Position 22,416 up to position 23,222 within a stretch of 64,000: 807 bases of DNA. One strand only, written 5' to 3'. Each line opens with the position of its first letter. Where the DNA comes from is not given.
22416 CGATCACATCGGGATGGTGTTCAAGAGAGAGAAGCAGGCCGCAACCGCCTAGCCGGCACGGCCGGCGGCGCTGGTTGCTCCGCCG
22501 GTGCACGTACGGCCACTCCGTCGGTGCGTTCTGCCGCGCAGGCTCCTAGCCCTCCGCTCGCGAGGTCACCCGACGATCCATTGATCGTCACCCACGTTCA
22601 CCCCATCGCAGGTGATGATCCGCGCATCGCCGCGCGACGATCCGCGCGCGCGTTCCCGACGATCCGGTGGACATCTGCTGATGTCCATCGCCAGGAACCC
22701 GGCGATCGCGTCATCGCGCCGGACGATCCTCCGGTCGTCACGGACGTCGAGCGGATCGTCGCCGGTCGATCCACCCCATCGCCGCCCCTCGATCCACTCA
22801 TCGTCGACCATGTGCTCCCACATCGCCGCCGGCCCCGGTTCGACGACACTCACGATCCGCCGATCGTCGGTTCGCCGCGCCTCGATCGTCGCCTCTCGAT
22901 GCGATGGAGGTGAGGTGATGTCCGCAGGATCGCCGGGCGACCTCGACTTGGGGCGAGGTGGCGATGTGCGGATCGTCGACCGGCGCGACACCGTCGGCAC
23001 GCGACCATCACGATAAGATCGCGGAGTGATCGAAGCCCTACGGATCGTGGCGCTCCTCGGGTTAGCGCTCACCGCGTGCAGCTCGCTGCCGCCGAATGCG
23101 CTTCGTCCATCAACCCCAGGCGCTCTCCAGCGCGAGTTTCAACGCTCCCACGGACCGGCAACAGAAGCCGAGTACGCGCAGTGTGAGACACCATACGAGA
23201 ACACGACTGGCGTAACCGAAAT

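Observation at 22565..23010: GATC-dense array of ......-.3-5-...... palindromes in a 550-bp non-coding gap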

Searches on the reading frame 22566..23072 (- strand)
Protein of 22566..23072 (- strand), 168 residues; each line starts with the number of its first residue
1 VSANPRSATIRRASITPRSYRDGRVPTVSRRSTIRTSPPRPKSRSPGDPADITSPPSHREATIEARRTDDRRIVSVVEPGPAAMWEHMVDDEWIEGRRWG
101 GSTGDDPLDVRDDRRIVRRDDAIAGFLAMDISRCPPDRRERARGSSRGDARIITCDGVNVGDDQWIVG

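Call 9: search_protein_families(library=pfam, proteins=[window:22566-23072:-], max_evalue=1)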
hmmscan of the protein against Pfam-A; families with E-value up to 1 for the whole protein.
window:22566-23072:- (168 aa): 0 families

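Call 21: find_homologous_proteins(query=window:22566-23072:-, max_evalue=0.01)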
Query window:22566-23072:- (168 aa): 1 proteins with E <= 0.01 among 213 candidates.
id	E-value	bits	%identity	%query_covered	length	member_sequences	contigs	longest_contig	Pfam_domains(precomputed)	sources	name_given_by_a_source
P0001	9.8e-88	310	99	86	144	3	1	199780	-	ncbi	ncbi:MAG TPA: hypothetical protein VGF28_07490 [Thermoanaerobaculia bacterium]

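Call 24: find_encoding_contigs(protein=P0001, flank=8000, max_places=6)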
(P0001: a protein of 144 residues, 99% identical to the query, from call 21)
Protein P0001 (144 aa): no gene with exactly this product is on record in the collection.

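Call 58: search_protein_representatives(protein=window:22566-23000:-)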
Query: 144 residues. Proteins with E-value up to 0.001 (for the whole library): 5; up to 1e-10: 2; up to 1e-30: 1. The best 5 are listed.
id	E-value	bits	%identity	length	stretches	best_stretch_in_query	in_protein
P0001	5.6e-89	312.2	100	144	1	1-144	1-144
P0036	4.0e-14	69.2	26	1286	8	60-109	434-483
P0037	1.6e-06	44.5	36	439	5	79-124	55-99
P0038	6.1e-06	42.7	51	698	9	122-142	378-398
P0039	2.5e-04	37.5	30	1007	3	72-139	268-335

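Call 60: search_protein_families(library=pfam, proteins=[P0036, P0037, P0038, P0039], max_evalue=0.01)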
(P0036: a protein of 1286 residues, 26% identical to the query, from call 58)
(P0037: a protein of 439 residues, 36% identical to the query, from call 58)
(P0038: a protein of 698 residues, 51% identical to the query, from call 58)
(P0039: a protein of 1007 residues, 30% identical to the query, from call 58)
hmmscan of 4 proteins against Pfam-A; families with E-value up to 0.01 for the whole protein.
P0036 (1286 aa): 3 families
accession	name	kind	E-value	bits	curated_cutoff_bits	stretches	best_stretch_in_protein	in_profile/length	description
PF14910.11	MMS22L_N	-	6e-07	28.7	27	1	1219-1266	377-424/708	S-phase genomic integrity recombination mediator, N-terminal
PF17636.7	UL21a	-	1.2e-05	25.7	27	0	1190-1214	81-105/123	Viral Unique Long protein 21a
PF09874.14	DUF2101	-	0.00089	19.5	22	0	892-931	21-60/206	Predicted membrane protein (DUF2101)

P0037 (439 aa): 0 families

P0038 (698 aa): 3 families
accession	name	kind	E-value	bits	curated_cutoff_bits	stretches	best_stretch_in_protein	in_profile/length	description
PF13987.11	YedD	-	1.2e-09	38.5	27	0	69-86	30-47/106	YedD-like protein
PF02832.22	Flavi_glycop_C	-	7e-06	26.5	27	0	380-398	78-96/97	Flavivirus glycoprotein, immunoglobulin-like domain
PF11094.13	UL11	-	7e-05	23.1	21.4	0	72-87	18-33/39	Membrane-associated tegument protein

P0039 (1007 aa): 1 family
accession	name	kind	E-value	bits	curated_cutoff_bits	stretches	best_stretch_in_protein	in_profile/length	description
PF07076.17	DUF1344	-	2.5e-05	24.4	23.1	0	846-864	31-49/60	Protein of unknown function (DUF1344)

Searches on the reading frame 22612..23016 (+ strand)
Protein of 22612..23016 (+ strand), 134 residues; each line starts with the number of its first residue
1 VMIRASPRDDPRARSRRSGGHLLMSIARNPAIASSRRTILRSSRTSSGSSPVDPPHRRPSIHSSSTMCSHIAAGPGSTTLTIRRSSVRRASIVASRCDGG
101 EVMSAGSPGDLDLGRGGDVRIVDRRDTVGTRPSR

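Call 9: search_protein_families(library=pfam, proteins=[window:22612-23016:+], max_evalue=1)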
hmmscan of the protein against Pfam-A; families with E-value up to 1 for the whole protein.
window:22612-23016:+ (134 aa): 0 families
